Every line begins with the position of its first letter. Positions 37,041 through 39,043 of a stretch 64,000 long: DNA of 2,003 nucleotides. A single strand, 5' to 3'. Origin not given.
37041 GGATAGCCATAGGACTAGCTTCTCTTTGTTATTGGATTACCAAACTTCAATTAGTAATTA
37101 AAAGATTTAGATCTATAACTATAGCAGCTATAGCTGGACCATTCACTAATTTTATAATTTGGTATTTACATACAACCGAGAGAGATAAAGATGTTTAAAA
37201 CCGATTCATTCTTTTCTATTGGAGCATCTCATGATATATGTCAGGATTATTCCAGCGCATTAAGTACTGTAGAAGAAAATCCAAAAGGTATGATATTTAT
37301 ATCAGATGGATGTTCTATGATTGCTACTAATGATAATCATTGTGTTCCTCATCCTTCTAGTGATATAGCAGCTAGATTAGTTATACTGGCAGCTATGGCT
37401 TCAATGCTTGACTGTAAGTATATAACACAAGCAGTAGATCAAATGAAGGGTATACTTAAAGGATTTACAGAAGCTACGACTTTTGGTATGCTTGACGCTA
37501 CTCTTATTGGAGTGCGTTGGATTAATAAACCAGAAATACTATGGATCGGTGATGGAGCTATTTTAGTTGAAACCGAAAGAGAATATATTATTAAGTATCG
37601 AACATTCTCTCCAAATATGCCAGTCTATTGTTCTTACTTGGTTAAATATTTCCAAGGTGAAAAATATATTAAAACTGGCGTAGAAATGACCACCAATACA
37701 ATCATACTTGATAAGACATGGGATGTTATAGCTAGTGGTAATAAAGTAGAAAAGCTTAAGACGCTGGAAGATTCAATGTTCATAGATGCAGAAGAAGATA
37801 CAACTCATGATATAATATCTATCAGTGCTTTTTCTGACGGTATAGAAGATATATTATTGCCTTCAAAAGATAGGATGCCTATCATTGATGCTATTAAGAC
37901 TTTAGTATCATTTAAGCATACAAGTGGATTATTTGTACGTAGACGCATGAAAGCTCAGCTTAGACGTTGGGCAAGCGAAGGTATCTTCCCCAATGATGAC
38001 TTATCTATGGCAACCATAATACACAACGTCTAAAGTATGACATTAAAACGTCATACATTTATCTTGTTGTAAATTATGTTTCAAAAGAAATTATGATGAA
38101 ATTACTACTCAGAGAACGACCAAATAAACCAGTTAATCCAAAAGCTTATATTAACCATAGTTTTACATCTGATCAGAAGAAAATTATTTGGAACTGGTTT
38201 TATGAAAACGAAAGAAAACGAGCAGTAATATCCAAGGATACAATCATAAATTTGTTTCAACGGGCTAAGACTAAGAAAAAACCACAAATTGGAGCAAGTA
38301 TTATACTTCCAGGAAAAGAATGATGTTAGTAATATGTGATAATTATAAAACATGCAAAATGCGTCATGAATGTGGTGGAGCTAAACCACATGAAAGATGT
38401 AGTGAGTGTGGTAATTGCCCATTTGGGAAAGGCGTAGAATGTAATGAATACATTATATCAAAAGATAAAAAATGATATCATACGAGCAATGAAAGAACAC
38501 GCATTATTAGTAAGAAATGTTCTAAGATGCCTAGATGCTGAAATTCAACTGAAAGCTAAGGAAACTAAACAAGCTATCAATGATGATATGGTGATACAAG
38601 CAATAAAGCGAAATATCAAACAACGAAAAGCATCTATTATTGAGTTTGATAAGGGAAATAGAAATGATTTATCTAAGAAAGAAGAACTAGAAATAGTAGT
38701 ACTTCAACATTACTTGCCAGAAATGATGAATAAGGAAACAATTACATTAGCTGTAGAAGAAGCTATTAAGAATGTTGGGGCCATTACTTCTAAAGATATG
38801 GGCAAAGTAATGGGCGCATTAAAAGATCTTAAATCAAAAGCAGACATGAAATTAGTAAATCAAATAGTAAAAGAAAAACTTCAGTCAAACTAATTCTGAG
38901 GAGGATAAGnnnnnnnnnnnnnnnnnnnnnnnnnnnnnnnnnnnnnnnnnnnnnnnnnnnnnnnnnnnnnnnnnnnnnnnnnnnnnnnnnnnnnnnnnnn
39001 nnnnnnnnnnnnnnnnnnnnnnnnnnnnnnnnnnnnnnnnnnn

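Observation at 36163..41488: TerY-P-like triad: vWA protein, PP2C phosphatase and eukaryotic-like Ser/Thr kinase, adjacent to an SPFH/band-7 membrane protein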

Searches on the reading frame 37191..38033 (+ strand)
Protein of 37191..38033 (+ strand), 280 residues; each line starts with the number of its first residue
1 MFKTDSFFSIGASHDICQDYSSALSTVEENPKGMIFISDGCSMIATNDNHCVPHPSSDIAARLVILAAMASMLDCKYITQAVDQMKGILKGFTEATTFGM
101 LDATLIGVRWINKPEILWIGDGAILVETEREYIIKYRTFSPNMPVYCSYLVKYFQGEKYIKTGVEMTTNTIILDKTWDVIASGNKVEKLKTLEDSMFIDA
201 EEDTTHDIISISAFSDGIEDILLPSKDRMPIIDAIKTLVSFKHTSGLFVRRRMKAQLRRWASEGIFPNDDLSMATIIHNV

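Call 3: search_protein_families(library=pfam, proteins=[window:37191-38033:+], max_evalue=0.01)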
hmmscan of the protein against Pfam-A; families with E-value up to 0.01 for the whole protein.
window:37191-38033:+ (280 aa): 1 family
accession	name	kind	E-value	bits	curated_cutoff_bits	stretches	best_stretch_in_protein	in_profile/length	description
PF13672.11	PP2C_2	-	0.0043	17.1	24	0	16-243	11-196/209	Protein phosphatase 2C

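Call 4: search_protein_families(library=phrogs, proteins=[window:37191-38033:+], max_evalue=0.01)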
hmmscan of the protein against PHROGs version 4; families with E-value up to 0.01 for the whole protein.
window:37191-38033:+ (280 aa): 0 families

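Call 6: search_protein_families(library=ncbifam, proteins=[window:37191-38033:+], max_evalue=0.1)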
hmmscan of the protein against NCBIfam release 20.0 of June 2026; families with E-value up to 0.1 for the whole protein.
window:37191-38033:+ (280 aa): 1 family
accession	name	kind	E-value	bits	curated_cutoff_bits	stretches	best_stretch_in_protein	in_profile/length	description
NF038086.1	anchor_synt_A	exception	0.042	13.6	200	0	57-107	32-83/222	protein sorting system archaetidylserine synthase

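Call 7: search_protein_families(library=padloc, proteins=[window:37191-38033:+], max_evalue=0.1)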
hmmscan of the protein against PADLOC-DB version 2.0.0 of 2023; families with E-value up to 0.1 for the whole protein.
window:37191-38033:+ (280 aa): 0 families

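Call 23: find_homologous_proteins(query=window:37191-38033:+, max_evalue=0.001)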
Query window:37191-38033:+ (280 aa): 10 proteins with E <= 0.001 among 5698 candidates.
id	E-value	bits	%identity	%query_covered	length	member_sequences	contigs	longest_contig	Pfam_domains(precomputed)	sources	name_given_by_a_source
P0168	1.2e-181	620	99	100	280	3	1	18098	-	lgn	-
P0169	1.8e-46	176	40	98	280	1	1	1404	PF13672.12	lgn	-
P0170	9.3e-41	158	41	98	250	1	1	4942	-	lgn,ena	-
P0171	6.8e-35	138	40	99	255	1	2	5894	-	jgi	-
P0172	8.6e-29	118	33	99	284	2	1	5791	PF13672.12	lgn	-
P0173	3.1e-12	64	28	98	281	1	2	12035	PF13672.12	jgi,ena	jgi:hypothetical protein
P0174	1.0e-10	59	26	97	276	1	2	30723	PF13672.12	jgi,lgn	jgi:hypothetical protein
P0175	3.5e-7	48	27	98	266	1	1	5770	PF13672.12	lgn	-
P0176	1.6e-6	45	27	98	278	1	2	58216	PF13672.12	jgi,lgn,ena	-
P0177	4.8e-6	44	28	99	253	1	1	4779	PF13672.12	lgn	-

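Call 27: search_solved_structures(query=A2, max_evalue=0.1, show_alignments=2)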
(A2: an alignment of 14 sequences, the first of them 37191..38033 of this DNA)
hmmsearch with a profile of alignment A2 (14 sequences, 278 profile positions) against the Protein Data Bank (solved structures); distinct sequences matched with E-value up to 0.1: 0.

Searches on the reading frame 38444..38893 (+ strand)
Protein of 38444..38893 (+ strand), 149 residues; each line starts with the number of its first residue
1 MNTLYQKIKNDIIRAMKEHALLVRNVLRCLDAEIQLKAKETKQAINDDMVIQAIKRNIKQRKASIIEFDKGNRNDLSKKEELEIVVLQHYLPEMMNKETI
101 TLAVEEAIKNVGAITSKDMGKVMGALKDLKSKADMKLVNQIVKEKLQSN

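Call 3: search_protein_families(library=pfam, proteins=[window:38444-38893:+], max_evalue=0.01)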
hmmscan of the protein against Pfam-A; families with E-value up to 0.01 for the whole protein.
window:38444-38893:+ (149 aa): 1 family
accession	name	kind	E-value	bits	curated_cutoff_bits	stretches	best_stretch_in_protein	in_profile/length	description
PF09424.15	YqeY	-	3.5e-37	128.1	27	1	6-146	2-143/143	Yqey-like protein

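Call 4: search_protein_families(library=phrogs, proteins=[window:38444-38893:+], max_evalue=0.01)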
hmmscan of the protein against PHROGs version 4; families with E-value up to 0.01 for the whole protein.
window:38444-38893:+ (149 aa): 2 families
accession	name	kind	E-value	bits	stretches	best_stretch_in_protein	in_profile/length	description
phrog_1460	-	DNA, RNA and nucleotide metabolism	4.8e-25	89.2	1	3-145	2-139/140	tRNA amidotransferase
phrog_27723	-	DNA, RNA and nucleotide metabolism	0.0065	17.5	0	103-129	20-47/88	RNA ligase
